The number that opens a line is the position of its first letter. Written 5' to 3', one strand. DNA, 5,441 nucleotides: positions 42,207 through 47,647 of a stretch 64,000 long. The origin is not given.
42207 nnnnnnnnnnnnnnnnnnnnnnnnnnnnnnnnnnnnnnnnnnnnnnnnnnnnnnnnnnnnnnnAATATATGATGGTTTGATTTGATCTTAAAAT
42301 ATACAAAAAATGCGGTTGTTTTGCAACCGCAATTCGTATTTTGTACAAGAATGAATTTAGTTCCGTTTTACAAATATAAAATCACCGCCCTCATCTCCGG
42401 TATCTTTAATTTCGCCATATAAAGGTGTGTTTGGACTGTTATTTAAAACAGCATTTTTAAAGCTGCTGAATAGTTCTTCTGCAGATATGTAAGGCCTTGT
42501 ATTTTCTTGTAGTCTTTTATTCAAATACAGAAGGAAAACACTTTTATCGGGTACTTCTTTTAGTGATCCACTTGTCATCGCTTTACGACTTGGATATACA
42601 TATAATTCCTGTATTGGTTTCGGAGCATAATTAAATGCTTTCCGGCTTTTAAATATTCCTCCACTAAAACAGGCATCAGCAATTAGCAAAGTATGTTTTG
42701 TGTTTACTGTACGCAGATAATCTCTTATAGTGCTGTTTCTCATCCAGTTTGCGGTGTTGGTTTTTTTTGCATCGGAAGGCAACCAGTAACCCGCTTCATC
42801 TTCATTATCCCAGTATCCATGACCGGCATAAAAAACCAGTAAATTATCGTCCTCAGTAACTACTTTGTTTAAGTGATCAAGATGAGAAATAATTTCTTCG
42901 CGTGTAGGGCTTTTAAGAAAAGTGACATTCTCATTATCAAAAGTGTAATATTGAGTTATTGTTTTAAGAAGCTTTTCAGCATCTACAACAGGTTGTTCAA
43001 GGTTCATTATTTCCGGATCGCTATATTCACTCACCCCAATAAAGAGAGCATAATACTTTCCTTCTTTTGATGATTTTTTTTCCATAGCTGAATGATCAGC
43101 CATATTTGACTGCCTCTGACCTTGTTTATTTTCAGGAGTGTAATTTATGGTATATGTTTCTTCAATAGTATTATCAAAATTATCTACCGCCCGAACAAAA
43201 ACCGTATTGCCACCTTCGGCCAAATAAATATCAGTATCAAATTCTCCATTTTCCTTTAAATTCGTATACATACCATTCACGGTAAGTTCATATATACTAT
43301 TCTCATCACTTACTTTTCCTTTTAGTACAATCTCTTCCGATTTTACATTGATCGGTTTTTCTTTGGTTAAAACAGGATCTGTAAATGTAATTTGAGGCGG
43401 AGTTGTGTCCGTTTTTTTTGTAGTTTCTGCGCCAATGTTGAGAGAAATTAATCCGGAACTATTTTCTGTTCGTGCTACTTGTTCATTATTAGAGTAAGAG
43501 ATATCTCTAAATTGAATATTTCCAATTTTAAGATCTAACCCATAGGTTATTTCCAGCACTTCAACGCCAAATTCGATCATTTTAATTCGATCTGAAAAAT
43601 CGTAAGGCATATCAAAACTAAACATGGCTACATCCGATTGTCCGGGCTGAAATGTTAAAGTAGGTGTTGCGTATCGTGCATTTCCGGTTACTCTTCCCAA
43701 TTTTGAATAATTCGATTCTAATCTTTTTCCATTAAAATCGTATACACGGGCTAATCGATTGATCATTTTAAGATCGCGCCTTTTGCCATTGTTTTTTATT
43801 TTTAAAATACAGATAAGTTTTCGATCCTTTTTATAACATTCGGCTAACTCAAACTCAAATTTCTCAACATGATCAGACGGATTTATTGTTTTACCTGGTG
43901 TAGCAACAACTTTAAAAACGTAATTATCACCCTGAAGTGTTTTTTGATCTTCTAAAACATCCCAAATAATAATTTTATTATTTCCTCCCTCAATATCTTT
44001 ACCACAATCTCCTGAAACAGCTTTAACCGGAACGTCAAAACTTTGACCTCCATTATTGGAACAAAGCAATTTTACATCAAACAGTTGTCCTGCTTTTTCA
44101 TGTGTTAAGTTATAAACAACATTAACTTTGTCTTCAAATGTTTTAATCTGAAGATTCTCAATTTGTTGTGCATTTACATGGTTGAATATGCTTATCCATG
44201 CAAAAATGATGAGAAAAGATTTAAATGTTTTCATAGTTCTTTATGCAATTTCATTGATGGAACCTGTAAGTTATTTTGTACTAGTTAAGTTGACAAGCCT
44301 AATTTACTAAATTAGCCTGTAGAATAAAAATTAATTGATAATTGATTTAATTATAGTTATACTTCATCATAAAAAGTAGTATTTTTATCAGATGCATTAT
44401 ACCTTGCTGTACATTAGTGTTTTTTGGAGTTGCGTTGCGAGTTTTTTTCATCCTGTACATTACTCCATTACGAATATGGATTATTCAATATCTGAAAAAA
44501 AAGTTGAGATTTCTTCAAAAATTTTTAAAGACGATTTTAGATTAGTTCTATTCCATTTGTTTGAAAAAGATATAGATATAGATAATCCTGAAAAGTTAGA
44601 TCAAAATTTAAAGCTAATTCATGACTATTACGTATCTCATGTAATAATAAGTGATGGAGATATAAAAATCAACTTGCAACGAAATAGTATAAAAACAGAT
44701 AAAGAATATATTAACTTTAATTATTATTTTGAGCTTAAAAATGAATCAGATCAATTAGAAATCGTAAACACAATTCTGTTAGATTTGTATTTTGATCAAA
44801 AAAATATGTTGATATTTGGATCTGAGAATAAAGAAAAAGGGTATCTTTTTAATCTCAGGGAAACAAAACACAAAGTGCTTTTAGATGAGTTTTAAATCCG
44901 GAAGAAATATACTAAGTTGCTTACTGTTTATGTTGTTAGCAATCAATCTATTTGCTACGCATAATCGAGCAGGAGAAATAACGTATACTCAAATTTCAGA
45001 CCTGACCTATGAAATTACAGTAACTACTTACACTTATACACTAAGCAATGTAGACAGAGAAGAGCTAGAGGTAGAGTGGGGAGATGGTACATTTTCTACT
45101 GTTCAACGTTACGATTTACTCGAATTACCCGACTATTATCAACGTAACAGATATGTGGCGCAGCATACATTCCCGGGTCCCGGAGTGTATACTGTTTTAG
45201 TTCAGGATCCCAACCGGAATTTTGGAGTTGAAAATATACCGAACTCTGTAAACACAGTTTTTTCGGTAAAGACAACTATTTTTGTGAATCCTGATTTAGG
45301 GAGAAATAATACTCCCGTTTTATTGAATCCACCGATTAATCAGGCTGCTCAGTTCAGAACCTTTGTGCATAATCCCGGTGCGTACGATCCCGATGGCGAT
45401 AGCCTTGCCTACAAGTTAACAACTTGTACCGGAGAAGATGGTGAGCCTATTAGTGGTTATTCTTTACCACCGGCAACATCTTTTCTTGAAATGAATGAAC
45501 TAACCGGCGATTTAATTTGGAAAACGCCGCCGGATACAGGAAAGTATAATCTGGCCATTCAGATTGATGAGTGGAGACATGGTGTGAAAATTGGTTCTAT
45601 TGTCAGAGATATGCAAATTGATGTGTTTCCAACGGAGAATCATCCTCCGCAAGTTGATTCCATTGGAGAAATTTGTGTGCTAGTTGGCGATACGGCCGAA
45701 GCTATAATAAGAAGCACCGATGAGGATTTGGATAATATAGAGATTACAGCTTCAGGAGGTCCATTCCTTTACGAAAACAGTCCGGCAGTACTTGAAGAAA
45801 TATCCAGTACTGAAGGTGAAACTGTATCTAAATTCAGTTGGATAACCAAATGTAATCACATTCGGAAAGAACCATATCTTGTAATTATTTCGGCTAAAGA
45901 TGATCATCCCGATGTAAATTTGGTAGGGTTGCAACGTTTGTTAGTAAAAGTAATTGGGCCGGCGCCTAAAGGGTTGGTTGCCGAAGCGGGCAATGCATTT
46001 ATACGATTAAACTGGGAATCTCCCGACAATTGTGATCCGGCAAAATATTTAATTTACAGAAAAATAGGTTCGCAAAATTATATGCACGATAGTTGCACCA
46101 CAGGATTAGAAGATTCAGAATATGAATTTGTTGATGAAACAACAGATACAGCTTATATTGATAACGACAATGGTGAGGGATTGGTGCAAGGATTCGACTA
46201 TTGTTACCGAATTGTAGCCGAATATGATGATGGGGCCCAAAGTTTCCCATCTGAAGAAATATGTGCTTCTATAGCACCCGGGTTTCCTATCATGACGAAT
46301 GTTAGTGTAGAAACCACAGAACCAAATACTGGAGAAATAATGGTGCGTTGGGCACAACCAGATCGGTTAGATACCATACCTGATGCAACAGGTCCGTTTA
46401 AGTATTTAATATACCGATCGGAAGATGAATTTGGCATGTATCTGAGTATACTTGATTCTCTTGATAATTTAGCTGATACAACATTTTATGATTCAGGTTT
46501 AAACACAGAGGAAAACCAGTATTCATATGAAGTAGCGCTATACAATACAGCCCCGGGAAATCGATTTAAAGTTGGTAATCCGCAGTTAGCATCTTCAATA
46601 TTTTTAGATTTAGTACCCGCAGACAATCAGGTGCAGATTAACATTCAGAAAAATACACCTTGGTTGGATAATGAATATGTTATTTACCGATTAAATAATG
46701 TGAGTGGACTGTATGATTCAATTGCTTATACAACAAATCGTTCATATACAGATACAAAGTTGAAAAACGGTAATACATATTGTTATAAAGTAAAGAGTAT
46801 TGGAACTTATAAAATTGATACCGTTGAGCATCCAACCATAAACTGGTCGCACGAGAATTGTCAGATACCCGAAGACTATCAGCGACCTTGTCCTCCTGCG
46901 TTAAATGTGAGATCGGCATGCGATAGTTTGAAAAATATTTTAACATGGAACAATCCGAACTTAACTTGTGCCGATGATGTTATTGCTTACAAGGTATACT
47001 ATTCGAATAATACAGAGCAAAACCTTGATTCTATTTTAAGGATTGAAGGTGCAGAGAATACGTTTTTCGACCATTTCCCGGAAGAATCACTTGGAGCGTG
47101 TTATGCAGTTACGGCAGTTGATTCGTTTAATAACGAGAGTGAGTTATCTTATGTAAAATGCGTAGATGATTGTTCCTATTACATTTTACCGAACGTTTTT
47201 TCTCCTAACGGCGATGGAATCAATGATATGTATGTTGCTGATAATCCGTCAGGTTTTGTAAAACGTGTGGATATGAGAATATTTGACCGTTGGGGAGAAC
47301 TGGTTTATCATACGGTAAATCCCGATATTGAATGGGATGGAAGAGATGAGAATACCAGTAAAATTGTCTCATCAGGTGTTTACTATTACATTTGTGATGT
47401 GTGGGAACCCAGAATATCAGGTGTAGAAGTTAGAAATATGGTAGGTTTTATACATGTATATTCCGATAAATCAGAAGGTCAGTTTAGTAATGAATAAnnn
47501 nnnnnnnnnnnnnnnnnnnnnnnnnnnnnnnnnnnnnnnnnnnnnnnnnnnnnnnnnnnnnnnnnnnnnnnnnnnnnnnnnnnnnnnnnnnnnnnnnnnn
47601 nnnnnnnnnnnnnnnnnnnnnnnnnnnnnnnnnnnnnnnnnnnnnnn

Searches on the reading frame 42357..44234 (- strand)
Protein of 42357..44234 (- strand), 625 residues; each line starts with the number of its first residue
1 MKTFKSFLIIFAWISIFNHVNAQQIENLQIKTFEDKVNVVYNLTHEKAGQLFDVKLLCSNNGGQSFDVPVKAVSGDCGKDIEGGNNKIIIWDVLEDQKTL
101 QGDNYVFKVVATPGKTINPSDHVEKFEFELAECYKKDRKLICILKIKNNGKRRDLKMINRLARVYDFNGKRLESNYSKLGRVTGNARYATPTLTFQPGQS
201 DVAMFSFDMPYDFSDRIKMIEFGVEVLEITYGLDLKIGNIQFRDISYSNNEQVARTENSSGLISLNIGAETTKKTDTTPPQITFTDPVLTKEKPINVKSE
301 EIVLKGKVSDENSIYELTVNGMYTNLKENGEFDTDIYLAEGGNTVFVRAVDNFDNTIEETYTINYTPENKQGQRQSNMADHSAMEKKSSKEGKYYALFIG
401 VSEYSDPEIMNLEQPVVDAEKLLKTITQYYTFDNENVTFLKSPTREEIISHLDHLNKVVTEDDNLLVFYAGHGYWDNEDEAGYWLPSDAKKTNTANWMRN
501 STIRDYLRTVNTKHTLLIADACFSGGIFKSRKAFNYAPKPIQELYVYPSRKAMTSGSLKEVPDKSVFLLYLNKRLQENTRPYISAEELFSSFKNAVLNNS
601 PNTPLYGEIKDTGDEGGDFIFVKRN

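Call 63: search_protein_families(library=pfam, proteins=[window:42357-44234:-], max_evalue=0.00001)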
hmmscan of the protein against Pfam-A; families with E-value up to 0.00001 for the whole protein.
window:42357-44234:- (625 aa): 2 families
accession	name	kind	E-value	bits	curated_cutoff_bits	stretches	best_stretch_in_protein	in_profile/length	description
PF00656.27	Peptidase_C14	-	1.8e-14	54.4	21.4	1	395-596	3-211/233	Caspase domain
PF09136.16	Glucodextran_B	-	3.9e-10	39.9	27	1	292-364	6-80/83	Glucodextranase, domain B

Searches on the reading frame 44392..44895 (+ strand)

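Call 63: search_protein_families(library=pfam, proteins=[window:44392-44895:+], max_evalue=0.00001)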
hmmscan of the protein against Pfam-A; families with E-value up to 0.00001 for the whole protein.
window:44392-44895:+ (167 aa): 1 family
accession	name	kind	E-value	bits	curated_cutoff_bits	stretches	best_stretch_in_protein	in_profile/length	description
PF20420.3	DUF6702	-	2.5e-21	76.6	24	1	16-153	3-140/141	Domain of unknown function (DUF6702)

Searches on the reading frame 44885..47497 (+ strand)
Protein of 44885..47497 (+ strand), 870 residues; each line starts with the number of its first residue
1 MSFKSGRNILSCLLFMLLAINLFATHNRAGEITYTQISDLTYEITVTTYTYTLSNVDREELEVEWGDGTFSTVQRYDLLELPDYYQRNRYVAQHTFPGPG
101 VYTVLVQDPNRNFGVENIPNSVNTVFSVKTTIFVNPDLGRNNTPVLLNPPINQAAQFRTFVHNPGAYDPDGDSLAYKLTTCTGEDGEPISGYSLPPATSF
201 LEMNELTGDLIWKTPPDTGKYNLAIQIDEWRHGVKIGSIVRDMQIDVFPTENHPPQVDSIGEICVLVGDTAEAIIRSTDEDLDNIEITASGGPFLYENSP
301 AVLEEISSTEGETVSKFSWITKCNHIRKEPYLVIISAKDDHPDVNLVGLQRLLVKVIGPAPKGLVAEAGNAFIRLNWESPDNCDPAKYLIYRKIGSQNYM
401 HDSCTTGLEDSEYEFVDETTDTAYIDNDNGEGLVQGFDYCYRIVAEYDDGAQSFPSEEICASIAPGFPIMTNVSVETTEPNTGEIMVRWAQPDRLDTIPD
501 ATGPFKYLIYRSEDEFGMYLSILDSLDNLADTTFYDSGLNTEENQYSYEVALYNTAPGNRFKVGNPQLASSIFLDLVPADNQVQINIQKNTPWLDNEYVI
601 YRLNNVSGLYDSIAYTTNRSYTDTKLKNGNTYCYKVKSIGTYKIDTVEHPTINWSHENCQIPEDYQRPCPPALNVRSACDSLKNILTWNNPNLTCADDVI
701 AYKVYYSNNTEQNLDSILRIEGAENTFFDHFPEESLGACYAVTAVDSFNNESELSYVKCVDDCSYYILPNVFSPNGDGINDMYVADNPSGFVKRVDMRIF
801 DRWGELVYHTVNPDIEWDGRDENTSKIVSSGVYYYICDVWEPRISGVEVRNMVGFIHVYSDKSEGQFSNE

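Call 63: search_protein_families(library=pfam, proteins=[window:44885-47497:+], max_evalue=0.00001)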
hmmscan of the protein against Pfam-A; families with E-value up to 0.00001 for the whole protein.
window:44885-47497:+ (870 aa): 1 family
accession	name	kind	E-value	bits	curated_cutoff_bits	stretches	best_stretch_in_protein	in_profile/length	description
PF13585.12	CHU_C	-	1.6e-18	67.1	27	1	768-839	3-72/86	CHU_C Type IX secretion signal domain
